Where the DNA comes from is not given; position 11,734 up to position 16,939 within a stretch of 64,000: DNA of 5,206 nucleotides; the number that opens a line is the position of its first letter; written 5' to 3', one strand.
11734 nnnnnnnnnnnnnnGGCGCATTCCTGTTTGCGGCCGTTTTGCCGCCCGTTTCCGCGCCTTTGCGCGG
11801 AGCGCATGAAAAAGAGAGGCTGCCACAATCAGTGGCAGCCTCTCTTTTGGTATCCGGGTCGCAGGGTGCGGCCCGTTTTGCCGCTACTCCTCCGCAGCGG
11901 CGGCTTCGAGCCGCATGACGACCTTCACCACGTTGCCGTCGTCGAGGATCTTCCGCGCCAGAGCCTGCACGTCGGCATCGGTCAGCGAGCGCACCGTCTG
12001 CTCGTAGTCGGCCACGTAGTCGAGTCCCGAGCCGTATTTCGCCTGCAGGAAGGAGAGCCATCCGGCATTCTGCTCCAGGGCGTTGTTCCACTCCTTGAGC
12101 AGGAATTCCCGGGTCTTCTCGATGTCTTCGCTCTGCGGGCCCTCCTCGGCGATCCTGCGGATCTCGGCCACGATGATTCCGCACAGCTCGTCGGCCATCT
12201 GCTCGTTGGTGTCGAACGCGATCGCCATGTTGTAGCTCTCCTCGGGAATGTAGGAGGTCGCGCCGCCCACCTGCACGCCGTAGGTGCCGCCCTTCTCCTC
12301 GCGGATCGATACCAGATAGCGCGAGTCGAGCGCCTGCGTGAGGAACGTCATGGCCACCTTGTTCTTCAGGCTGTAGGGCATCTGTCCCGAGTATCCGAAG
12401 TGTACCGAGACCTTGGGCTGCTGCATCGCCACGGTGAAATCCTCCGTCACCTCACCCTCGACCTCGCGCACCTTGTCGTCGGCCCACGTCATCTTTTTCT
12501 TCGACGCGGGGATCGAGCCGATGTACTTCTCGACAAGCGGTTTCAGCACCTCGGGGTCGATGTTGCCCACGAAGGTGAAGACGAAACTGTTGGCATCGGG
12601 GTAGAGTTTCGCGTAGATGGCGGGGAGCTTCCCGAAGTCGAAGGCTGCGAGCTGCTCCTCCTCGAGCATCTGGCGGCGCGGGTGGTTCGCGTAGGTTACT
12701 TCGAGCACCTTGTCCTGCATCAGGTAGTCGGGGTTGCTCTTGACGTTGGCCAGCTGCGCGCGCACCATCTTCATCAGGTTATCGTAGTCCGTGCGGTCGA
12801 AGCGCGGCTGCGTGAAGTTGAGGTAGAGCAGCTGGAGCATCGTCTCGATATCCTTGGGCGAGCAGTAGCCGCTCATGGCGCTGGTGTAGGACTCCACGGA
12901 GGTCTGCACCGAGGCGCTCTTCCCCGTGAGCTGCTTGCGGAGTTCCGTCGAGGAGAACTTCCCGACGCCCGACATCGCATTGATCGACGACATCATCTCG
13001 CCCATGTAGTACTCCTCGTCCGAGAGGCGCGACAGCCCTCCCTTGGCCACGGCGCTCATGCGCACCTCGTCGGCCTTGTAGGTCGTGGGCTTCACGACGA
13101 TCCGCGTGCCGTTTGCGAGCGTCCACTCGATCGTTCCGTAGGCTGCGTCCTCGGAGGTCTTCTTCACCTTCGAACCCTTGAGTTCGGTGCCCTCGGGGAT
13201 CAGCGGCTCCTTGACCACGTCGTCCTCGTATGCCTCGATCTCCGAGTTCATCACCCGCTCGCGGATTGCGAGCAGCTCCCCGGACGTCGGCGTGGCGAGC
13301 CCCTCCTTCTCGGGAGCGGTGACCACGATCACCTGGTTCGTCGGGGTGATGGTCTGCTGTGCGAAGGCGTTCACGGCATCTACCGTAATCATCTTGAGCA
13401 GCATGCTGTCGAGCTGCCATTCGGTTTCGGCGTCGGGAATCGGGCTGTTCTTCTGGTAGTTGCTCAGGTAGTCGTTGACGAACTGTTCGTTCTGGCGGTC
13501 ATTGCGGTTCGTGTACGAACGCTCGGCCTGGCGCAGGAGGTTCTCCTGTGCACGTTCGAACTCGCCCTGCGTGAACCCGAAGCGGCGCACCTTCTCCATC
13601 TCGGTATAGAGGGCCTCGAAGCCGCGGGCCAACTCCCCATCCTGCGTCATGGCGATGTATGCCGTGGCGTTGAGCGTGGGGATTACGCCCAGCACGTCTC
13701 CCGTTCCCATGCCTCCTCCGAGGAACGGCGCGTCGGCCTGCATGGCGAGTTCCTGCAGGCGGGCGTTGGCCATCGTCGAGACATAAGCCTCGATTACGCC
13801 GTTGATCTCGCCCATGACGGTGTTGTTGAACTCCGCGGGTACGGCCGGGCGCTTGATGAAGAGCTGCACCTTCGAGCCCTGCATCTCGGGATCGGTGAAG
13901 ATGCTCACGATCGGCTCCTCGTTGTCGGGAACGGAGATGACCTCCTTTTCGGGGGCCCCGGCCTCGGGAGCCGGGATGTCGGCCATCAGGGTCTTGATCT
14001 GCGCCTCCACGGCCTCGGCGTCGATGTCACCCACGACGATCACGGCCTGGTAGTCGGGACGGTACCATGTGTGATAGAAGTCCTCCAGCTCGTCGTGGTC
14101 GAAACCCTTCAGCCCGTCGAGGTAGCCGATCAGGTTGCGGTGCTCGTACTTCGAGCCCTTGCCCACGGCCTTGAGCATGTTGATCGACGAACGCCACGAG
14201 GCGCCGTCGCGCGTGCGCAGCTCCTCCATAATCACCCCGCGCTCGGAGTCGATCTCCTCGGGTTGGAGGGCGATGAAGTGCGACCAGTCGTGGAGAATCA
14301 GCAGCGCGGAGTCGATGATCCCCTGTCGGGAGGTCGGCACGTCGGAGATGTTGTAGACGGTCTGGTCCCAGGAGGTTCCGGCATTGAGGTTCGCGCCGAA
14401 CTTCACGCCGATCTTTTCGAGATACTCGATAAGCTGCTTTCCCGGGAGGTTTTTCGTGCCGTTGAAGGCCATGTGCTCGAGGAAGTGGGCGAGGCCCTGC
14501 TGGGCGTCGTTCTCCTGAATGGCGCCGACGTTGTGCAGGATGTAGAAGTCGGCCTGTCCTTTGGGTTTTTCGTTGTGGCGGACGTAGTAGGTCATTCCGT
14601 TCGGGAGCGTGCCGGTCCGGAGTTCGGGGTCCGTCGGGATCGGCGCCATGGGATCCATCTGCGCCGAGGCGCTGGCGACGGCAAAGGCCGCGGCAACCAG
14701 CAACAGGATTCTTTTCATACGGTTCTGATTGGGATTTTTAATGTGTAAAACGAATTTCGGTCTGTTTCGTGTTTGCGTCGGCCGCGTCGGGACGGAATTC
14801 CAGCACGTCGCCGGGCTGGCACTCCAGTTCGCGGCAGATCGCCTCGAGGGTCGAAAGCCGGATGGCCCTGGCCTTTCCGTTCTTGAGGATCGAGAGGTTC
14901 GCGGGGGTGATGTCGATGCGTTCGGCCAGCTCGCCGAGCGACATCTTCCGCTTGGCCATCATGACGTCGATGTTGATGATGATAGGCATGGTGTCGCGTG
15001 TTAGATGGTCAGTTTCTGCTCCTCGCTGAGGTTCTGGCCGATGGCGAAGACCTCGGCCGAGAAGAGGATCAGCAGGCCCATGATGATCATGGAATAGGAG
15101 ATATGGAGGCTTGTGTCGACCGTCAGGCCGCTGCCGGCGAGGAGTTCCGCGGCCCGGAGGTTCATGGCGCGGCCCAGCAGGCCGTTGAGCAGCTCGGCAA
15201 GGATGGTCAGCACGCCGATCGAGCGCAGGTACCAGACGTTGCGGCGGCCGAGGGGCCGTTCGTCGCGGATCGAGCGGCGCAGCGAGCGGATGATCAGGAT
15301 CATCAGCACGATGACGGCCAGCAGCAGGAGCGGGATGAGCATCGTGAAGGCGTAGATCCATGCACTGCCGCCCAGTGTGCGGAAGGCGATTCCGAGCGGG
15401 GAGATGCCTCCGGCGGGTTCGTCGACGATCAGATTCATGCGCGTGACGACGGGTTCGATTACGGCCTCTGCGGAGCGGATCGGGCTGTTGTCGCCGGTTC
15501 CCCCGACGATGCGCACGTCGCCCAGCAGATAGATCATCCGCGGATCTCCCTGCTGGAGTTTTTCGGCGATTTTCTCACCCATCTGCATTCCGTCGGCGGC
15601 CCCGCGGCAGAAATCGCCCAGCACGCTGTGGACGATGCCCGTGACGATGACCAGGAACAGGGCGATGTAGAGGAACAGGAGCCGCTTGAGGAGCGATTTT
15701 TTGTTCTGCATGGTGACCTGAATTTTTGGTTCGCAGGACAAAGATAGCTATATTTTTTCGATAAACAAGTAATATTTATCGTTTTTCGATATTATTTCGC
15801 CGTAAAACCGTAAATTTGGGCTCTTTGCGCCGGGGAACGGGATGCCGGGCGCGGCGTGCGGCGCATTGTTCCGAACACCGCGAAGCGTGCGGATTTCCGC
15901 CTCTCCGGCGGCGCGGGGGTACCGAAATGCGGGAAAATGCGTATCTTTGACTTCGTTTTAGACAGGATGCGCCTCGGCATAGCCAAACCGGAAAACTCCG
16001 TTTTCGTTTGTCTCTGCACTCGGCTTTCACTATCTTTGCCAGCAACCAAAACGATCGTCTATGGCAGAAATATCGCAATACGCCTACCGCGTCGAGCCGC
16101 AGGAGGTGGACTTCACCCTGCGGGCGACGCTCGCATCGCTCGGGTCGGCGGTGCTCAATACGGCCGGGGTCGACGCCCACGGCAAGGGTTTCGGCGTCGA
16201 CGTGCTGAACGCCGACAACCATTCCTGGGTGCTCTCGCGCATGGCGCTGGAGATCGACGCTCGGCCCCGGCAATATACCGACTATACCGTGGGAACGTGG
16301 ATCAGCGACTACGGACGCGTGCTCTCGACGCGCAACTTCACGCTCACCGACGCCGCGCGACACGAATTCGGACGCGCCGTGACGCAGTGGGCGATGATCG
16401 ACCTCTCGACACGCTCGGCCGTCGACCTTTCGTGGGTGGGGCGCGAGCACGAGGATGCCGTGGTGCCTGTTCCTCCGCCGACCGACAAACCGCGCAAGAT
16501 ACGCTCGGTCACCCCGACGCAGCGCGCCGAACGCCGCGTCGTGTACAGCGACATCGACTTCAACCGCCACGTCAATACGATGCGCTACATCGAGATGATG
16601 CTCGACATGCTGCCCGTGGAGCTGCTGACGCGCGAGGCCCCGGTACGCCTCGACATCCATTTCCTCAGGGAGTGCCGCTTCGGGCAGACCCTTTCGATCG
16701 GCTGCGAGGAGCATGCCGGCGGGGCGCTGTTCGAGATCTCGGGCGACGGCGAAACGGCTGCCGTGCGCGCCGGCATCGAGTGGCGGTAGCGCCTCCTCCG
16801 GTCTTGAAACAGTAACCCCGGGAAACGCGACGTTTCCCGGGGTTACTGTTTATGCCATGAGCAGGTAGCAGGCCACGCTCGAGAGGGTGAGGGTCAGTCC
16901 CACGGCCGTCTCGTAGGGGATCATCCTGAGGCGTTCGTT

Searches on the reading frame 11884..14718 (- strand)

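Call 60: search_protein_families(library=pfam, proteins=[window:11884-14718:-], max_evalue=0.0001)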
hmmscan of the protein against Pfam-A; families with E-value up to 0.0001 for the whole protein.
window:11884-14718:- (944 aa): 2 families
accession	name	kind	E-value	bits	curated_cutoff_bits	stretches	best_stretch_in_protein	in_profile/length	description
PF05193.26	Peptidase_M16_C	-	3.9e-37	128.3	23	2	702-871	11-179/181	Peptidase M16 inactive domain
PF00675.25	Peptidase_M16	-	1.4e-30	106.6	22.3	1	50-170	7-119/149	Insulinase (Peptidase family M16)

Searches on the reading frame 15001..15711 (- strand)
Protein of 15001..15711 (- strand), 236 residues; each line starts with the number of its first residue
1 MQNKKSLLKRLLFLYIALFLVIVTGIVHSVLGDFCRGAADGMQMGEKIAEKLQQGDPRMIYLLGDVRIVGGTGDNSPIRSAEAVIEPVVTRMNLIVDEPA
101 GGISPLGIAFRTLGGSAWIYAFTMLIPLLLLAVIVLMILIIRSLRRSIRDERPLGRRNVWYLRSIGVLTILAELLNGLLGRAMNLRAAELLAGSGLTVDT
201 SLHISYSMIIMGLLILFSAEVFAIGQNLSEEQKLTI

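Call 60: search_protein_families(library=pfam, proteins=[window:15001-15711:-], max_evalue=0.0001)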
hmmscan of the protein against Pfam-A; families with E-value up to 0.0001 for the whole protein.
window:15001-15711:- (236 aa): 1 family
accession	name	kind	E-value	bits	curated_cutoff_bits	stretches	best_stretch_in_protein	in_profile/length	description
PF11188.13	DUF2975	-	3.8e-16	59.7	27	1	117-236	14-130/130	Protein of unknown function (DUF2975)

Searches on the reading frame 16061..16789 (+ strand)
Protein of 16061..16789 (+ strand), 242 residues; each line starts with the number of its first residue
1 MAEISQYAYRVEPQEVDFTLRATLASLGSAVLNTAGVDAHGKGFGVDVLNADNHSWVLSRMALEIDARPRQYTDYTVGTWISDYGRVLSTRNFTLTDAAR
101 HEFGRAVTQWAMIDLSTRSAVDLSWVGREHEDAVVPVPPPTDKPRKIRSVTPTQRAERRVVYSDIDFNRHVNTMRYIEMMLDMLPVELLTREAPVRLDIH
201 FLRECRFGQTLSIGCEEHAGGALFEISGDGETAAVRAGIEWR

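Call 5: search_protein_families(library=pfam, proteins=[window:16061-16789:+], max_evalue=0.01)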
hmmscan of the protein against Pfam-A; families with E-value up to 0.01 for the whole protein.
window:16061-16789:+ (242 aa): 2 families
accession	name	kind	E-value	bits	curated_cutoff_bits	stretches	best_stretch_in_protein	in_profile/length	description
PF20791.3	Acyl-ACP_TE_C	-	3.3e-15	56.5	21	1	154-241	8-99/101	Acyl-ACP thioesterase C-terminal domain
PF01643.23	Acyl-ACP_TE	-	1.7e-12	47.6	23.7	1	8-122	7-122/131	Acyl-ACP thioesterase N-terminal domain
